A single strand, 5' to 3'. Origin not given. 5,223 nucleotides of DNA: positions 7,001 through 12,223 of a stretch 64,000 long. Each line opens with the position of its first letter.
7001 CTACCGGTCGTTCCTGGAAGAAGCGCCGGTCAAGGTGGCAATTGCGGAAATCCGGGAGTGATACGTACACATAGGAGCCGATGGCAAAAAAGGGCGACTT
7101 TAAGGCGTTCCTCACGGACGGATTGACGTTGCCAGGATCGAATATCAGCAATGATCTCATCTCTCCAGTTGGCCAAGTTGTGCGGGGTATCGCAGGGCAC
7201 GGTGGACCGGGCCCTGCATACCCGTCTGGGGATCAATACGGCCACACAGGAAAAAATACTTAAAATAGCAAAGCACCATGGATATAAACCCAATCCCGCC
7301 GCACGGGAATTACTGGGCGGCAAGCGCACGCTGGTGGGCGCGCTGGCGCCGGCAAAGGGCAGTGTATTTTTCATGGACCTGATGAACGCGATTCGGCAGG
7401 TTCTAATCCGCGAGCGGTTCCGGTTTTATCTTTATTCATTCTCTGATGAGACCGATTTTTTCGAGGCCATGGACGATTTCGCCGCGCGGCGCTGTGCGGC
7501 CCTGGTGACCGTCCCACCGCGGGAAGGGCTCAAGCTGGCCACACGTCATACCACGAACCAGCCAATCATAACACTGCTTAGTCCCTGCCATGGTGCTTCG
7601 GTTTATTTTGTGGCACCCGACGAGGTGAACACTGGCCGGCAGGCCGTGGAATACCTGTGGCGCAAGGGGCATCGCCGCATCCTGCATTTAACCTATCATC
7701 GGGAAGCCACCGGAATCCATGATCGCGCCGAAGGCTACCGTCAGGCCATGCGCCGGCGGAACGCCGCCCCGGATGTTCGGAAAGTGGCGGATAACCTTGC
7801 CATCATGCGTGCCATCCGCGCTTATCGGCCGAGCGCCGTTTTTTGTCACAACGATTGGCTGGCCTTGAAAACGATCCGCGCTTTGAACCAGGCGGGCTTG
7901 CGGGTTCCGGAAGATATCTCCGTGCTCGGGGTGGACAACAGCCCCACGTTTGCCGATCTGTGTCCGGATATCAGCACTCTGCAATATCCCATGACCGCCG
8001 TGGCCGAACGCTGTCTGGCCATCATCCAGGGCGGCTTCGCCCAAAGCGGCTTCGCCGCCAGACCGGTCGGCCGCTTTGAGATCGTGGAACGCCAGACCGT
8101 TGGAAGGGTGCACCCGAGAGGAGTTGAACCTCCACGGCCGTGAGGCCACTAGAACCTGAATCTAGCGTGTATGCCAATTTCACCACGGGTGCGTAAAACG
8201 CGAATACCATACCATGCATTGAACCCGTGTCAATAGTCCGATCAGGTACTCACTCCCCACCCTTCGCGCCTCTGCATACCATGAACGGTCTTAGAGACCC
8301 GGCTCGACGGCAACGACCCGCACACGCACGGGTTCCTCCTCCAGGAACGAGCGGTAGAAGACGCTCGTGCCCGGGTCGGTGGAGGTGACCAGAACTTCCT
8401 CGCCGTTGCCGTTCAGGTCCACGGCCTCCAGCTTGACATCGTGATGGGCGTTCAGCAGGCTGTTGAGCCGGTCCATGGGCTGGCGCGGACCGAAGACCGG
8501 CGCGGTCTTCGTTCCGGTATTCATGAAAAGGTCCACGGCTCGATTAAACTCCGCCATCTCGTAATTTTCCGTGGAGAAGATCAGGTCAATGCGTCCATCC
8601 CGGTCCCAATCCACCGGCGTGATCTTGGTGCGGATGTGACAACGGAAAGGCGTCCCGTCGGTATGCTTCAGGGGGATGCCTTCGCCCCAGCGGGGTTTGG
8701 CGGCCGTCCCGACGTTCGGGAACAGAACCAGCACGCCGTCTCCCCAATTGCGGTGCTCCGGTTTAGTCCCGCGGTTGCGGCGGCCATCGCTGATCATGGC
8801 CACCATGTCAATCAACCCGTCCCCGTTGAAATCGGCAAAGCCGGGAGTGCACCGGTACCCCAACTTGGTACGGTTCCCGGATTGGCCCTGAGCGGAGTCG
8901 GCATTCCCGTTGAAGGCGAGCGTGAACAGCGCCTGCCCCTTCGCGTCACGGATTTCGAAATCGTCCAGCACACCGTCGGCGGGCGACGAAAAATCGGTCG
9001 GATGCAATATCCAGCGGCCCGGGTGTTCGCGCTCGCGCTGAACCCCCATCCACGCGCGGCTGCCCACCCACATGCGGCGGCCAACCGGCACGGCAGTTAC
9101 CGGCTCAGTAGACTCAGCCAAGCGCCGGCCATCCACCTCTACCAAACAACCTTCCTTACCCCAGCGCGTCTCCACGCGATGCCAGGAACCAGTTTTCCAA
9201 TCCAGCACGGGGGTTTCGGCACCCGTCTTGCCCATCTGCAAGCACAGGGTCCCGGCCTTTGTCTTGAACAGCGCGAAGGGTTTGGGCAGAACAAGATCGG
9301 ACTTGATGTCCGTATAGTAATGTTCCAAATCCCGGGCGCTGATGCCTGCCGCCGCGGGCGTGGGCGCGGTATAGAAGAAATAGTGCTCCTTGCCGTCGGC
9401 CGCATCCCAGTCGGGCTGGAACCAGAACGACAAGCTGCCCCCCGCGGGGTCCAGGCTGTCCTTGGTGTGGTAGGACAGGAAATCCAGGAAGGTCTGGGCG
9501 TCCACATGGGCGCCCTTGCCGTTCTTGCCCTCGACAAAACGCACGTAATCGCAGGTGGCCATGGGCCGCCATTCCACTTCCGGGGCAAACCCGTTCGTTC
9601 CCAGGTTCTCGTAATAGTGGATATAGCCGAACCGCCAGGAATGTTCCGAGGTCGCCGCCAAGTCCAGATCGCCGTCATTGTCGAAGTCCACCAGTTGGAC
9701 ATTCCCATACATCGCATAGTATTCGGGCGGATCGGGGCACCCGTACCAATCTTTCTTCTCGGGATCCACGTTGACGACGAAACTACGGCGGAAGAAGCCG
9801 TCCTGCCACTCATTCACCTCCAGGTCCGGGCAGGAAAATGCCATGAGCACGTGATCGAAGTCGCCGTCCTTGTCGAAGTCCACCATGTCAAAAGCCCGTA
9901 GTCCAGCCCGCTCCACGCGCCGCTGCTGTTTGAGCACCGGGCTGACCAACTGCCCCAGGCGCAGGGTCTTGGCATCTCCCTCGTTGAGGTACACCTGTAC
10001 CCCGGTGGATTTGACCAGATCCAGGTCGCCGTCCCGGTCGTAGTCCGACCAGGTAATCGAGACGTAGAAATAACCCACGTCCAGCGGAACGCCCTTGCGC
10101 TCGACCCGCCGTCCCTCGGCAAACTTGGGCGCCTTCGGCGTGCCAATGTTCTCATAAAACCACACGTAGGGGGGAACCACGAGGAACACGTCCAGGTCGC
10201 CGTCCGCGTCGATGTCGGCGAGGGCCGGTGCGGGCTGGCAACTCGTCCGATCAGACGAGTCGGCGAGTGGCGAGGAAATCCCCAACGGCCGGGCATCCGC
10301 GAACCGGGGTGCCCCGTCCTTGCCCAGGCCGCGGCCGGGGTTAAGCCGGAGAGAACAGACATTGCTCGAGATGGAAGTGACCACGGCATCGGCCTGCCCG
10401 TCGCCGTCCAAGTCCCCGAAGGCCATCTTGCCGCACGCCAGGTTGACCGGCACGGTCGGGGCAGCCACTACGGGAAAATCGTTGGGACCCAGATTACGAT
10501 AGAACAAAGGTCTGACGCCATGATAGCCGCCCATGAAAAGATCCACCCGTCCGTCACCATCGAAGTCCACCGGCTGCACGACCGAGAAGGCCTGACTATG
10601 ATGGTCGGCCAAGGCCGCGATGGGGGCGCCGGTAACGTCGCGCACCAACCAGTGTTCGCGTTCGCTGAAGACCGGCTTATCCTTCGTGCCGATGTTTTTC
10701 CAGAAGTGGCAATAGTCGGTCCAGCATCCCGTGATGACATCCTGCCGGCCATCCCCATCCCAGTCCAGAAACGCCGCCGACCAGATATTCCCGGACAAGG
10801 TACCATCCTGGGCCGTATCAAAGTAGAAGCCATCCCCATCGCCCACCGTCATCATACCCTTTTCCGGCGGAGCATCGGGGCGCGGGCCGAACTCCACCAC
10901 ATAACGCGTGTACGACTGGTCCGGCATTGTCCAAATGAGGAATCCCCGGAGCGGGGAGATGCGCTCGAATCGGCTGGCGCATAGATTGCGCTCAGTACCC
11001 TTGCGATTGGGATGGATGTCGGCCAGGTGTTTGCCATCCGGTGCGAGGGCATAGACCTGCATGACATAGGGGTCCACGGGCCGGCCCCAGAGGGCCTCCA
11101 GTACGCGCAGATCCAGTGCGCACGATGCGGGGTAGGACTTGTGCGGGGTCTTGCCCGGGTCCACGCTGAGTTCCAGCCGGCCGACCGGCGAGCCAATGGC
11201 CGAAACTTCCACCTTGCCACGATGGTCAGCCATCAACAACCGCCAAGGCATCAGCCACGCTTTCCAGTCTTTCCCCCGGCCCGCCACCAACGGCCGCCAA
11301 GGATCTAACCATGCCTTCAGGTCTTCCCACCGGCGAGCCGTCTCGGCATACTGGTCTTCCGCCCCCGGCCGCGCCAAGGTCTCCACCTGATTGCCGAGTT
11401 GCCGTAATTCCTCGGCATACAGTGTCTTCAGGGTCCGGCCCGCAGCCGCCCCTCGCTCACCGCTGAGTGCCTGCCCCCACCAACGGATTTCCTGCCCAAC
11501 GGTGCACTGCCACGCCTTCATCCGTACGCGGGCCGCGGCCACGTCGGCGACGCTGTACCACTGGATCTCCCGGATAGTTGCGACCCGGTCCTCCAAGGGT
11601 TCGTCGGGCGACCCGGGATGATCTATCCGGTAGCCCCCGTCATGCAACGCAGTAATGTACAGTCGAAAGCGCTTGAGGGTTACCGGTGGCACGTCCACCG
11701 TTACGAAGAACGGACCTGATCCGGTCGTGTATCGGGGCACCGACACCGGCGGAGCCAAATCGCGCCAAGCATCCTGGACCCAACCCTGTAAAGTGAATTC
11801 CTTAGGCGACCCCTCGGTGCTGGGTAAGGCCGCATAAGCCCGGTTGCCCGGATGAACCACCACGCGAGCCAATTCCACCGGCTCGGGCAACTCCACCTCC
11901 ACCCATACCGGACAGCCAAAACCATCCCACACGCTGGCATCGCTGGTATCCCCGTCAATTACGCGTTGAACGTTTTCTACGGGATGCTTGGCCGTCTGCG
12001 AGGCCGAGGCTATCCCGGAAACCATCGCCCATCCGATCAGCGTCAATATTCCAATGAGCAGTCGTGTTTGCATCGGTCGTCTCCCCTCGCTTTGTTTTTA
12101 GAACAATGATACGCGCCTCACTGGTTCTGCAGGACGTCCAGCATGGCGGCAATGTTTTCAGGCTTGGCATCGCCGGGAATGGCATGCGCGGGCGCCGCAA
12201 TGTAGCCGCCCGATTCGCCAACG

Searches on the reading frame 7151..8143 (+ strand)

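Call 23: search_protein_families(library=pfam, proteins=[window:7151-8143:+], max_evalue=0.0001)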
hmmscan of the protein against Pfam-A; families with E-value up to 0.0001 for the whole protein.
window:7151-8143:+ (330 aa): 4 families
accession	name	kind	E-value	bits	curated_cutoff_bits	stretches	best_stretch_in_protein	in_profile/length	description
PF13377.12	Peripla_BP_3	-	1e-29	104.2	26.5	1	166-316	1-166/167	Periplasmic binding protein-like domain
PF00532.27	Peripla_BP_1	-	1.9e-14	54.3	22.2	1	62-263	4-225/281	Periplasmic binding proteins and sugar binding domain of LacI family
PF13407.12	Peripla_BP_4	-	8.9e-09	35.7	35.1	1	65-270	4-225/258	Periplasmic binding protein domain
PF00356.27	LacI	-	1.2e-08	35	27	1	8-48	6-46/46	Bacterial regulatory proteins, lacI family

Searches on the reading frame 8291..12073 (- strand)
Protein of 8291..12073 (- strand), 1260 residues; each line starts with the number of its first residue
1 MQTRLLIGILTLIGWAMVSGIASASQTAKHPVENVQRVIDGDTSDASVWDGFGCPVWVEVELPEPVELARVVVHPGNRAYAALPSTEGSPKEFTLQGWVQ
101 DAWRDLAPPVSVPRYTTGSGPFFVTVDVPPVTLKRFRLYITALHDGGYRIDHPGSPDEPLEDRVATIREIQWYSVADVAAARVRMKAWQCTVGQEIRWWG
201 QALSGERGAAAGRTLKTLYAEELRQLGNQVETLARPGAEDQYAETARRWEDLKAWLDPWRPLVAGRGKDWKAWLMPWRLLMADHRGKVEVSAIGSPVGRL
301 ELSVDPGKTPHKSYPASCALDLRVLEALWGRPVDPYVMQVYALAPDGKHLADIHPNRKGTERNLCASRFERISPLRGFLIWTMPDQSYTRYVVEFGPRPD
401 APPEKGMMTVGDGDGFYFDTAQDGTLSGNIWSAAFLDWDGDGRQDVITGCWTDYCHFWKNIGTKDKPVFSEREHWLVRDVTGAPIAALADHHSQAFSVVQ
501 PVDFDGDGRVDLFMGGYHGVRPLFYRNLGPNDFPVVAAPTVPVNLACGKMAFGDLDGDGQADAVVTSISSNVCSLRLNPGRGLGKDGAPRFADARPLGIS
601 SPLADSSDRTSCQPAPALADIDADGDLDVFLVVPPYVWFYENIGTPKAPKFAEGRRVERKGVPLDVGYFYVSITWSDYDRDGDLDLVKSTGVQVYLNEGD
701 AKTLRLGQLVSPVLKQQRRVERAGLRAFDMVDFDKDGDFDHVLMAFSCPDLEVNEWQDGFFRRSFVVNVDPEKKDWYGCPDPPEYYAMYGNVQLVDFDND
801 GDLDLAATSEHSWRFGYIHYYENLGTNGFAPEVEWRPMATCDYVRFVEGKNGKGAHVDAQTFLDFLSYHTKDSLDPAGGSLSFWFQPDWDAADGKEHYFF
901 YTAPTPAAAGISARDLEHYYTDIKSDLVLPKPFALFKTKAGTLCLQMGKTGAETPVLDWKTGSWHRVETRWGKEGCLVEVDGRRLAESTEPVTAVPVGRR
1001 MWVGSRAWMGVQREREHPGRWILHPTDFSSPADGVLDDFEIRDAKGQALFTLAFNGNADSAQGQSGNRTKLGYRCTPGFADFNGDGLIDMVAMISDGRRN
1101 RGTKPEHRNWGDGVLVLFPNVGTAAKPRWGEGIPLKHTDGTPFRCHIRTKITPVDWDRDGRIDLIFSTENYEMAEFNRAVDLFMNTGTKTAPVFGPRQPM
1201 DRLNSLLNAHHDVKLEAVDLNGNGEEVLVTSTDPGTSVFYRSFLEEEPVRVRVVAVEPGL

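Call 23: search_protein_families(library=pfam, proteins=[window:8291-12073:-], max_evalue=0.0001)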
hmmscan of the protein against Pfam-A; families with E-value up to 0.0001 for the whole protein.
window:8291-12073:- (1260 aa): 3 families
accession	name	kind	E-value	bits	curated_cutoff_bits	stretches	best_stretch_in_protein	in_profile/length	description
PF13517.12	FG-GAP_3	-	6.4e-37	126.4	26.9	2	503-565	1-61/61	FG-GAP-like repeat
PF01839.29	FG-GAP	-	9.2e-12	45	22.1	0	551-566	6-21/37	FG-GAP repeat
PF12256.14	TcdB_toxin_midN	-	8.5e-06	25.6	24.8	0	548-571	28-51/181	Insecticide toxin TcdB middle/N-terminal region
